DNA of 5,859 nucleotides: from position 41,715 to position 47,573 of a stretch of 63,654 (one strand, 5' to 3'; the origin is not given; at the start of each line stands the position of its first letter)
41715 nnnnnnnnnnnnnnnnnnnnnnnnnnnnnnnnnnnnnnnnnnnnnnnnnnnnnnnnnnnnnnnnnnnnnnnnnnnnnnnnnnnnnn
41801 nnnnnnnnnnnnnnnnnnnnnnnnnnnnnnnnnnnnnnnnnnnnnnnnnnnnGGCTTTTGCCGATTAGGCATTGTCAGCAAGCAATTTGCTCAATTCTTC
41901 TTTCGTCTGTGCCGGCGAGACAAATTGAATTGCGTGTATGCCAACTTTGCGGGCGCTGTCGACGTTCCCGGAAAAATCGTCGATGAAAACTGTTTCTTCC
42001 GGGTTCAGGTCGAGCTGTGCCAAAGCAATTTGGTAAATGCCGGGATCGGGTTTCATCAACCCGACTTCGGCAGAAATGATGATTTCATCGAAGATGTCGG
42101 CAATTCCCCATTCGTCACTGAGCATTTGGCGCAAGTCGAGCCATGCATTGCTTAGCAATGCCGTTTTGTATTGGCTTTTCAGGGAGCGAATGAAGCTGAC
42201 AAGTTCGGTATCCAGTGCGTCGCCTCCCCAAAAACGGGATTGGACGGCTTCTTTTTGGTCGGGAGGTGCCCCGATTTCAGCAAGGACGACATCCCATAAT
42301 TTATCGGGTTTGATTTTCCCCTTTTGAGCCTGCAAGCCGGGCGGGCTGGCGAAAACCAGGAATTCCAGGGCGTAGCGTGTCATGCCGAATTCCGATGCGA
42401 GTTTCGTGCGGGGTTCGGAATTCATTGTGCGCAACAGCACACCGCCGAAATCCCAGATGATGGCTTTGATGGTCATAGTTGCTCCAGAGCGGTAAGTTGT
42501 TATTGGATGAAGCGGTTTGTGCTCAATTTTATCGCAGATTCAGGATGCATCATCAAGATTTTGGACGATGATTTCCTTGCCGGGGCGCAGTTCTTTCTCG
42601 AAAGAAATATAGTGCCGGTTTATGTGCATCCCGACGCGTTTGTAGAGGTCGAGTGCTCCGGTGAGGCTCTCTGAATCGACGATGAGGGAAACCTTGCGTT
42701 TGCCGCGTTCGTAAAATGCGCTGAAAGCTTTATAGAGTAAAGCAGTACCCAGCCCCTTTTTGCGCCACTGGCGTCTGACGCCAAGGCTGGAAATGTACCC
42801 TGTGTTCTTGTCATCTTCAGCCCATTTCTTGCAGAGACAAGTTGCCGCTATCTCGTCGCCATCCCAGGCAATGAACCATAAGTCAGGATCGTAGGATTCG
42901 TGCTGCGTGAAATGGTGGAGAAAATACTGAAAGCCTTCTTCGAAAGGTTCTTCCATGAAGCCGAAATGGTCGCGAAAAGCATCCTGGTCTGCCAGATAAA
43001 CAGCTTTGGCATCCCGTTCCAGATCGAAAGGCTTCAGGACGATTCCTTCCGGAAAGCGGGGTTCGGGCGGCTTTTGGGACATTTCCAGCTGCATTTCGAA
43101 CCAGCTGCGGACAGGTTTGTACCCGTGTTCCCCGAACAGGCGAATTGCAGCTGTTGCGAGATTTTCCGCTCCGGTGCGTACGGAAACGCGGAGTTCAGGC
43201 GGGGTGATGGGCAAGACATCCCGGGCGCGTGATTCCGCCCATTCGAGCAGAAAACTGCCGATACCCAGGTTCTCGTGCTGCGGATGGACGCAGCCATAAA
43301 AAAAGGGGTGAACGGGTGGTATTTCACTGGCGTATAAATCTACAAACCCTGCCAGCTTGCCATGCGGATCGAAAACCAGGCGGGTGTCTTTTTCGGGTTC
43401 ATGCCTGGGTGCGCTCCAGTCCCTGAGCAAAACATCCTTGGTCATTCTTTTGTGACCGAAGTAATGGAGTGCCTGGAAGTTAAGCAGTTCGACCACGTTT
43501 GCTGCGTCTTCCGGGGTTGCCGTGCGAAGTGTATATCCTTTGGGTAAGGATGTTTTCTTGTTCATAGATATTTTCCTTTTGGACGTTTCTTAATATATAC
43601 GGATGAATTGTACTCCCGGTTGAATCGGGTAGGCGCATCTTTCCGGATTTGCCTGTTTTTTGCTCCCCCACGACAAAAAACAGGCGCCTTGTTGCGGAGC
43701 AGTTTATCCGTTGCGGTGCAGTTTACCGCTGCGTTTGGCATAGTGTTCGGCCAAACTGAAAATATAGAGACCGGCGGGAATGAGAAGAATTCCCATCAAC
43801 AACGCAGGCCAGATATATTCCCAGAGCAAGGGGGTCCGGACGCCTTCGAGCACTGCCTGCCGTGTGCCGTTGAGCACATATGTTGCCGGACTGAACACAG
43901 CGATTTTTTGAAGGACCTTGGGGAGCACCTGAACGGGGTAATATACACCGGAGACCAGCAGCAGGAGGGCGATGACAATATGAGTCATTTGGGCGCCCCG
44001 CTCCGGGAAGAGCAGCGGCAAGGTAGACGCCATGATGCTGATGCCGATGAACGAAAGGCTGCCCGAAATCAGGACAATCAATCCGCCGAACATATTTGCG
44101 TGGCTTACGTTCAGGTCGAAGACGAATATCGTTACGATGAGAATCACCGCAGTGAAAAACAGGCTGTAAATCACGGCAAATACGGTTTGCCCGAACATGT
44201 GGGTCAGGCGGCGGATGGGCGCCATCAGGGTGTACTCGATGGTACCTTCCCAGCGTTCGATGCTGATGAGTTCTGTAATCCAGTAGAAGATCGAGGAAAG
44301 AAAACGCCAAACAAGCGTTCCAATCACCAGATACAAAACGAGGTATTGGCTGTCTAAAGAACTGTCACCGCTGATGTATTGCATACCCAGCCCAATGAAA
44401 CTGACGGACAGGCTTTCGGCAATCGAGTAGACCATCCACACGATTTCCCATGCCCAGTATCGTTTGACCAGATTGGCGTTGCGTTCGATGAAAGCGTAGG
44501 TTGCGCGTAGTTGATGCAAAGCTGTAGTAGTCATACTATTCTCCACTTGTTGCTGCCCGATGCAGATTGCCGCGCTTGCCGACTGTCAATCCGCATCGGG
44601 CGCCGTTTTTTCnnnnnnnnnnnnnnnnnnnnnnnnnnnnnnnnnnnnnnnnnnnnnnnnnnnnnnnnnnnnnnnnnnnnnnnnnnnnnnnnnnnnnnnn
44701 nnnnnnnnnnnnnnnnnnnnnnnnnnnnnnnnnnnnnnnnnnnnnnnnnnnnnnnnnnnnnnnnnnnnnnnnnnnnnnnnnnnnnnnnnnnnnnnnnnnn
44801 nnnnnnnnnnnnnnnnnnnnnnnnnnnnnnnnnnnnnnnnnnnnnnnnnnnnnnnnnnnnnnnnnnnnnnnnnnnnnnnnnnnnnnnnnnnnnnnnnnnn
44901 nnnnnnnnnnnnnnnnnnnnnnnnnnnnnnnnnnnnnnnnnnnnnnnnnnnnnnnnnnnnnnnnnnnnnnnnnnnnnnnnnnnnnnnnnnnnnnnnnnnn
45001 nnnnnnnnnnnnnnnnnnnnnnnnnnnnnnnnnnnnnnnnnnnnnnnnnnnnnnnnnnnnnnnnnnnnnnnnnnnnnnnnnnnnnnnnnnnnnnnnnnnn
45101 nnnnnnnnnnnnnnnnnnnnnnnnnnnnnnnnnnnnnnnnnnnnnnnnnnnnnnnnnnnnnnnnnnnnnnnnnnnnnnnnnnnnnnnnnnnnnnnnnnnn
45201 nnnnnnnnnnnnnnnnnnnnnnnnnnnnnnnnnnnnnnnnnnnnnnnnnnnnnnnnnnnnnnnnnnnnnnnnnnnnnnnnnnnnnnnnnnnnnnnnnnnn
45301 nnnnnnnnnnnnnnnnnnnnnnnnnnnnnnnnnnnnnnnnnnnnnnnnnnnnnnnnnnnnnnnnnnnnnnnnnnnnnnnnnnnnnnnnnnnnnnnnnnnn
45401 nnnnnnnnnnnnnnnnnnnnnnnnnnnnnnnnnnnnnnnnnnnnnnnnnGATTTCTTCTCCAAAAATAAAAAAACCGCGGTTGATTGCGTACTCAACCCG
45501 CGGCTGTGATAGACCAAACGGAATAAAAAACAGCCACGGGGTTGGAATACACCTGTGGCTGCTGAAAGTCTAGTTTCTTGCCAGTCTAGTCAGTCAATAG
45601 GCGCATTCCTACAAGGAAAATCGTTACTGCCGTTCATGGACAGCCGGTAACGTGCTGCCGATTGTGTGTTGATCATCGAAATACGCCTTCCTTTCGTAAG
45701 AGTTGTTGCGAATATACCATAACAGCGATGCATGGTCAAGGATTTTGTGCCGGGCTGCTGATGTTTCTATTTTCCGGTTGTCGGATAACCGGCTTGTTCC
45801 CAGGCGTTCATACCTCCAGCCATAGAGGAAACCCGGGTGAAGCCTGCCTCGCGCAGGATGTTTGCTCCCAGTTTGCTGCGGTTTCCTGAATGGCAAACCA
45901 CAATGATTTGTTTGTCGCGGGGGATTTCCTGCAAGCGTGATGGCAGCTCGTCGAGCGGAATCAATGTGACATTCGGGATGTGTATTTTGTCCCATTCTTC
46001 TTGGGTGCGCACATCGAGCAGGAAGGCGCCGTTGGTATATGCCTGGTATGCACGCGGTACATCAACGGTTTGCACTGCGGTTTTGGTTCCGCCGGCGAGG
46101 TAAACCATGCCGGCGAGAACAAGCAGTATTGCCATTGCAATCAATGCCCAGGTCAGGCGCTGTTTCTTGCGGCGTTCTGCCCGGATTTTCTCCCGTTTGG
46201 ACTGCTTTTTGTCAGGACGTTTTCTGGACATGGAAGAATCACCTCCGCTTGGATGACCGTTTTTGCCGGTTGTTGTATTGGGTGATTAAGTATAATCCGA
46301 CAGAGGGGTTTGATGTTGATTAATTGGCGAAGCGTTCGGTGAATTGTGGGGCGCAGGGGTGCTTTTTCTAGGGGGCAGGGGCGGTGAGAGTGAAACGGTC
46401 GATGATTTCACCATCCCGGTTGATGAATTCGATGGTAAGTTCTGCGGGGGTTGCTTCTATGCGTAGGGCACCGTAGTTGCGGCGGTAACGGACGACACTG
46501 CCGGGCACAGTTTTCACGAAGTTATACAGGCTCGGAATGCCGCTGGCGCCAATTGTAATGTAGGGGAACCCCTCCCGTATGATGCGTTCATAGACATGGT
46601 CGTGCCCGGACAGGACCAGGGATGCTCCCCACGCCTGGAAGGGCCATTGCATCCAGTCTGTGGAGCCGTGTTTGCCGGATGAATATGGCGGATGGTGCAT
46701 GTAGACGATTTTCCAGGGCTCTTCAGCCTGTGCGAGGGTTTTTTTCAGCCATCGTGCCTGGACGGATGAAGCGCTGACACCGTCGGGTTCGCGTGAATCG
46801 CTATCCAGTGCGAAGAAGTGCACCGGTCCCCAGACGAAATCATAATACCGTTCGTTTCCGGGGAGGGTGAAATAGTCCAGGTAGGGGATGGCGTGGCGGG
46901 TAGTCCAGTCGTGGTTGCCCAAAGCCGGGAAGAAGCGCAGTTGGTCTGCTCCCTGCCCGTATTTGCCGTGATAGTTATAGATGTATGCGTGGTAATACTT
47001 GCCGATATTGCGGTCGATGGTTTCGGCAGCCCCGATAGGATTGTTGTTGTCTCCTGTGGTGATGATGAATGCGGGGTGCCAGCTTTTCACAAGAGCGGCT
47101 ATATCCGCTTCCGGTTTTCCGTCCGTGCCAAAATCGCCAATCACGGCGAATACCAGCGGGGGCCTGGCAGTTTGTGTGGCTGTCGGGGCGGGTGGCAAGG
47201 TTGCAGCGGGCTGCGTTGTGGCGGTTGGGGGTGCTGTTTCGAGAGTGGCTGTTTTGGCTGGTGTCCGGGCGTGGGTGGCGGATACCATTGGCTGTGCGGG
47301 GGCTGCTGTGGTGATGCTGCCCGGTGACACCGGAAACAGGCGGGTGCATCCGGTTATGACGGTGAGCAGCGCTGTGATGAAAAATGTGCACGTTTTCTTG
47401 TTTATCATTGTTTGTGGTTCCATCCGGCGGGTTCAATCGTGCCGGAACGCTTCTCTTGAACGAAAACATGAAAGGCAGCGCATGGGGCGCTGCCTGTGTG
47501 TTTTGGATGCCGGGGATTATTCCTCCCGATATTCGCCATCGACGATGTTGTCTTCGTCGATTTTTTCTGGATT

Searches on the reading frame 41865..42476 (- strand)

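Call 57: search_protein_families(library=pfam, proteins=[window:41865-42476:-], max_evalue=0.00001)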
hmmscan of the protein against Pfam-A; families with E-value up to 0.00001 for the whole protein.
window:41865-42476:- (203 aa): 2 families
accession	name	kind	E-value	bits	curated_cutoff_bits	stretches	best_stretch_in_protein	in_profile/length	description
PF00702.32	Hydrolase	-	2.6e-15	57.8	26.4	1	3-179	1-191/191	haloacid dehalogenase-like hydrolase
PF13419.12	HAD_2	-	3e-13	50.7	23.8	1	92-183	84-176/178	Haloacid dehalogenase-like hydrolase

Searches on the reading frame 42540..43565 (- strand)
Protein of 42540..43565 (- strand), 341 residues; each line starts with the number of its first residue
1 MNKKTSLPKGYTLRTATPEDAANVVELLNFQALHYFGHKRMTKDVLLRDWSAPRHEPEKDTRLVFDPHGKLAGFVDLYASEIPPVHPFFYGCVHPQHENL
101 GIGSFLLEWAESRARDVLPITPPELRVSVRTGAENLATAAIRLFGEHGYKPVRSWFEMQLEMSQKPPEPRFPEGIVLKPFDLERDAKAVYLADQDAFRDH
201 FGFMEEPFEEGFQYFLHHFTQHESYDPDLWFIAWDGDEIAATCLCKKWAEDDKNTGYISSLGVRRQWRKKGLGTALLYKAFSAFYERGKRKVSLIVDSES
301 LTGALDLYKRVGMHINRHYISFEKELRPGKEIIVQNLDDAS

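Call 57: search_protein_families(library=pfam, proteins=[window:42540-43565:-], max_evalue=0.00001)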
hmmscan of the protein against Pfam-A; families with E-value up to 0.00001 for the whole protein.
window:42540-43565:- (341 aa): 3 families
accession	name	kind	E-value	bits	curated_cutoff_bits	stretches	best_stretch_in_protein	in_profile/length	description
PF00583.31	Acetyltransf_1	-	4.2e-23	82.3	20.7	1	209-313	14-116/116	Acetyltransferase (GNAT) family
PF13508.13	Acetyltransf_7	-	3.6e-15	56.5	27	1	229-312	4-81/84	Acetyltransferase (GNAT) domain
PF13673.13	Acetyltransf_10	-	3.7e-09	37.1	23.6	1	210-314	8-108/128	Acetyltransferase (GNAT) domain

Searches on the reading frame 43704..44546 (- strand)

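Call 57: search_protein_families(library=pfam, proteins=[window:43704-44546:-], max_evalue=0.00001)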
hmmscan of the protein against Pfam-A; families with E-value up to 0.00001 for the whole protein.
window:43704-44546:- (280 aa): 2 families
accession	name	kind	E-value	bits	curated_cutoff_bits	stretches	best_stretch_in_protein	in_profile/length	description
PF01061.29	ABC2_membrane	-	2.7e-14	53.6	26.9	1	67-231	49-209/211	ABC-2 type transporter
PF12698.13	ABC2_membrane_3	-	1.3e-09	38.1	31.6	1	71-255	161-338/347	ABC-2 family transporter protein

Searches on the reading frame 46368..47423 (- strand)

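Call 57: search_protein_families(library=pfam, proteins=[window:46368-47423:-], max_evalue=0.00001)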
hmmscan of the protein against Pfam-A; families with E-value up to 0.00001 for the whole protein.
window:46368-47423:- (351 aa): 1 family
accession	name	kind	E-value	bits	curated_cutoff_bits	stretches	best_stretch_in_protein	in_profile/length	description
PF00149.33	Metallophos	-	2.1e-14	54.9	21.5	1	92-278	3-191/191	Calcineurin-like phosphoesterase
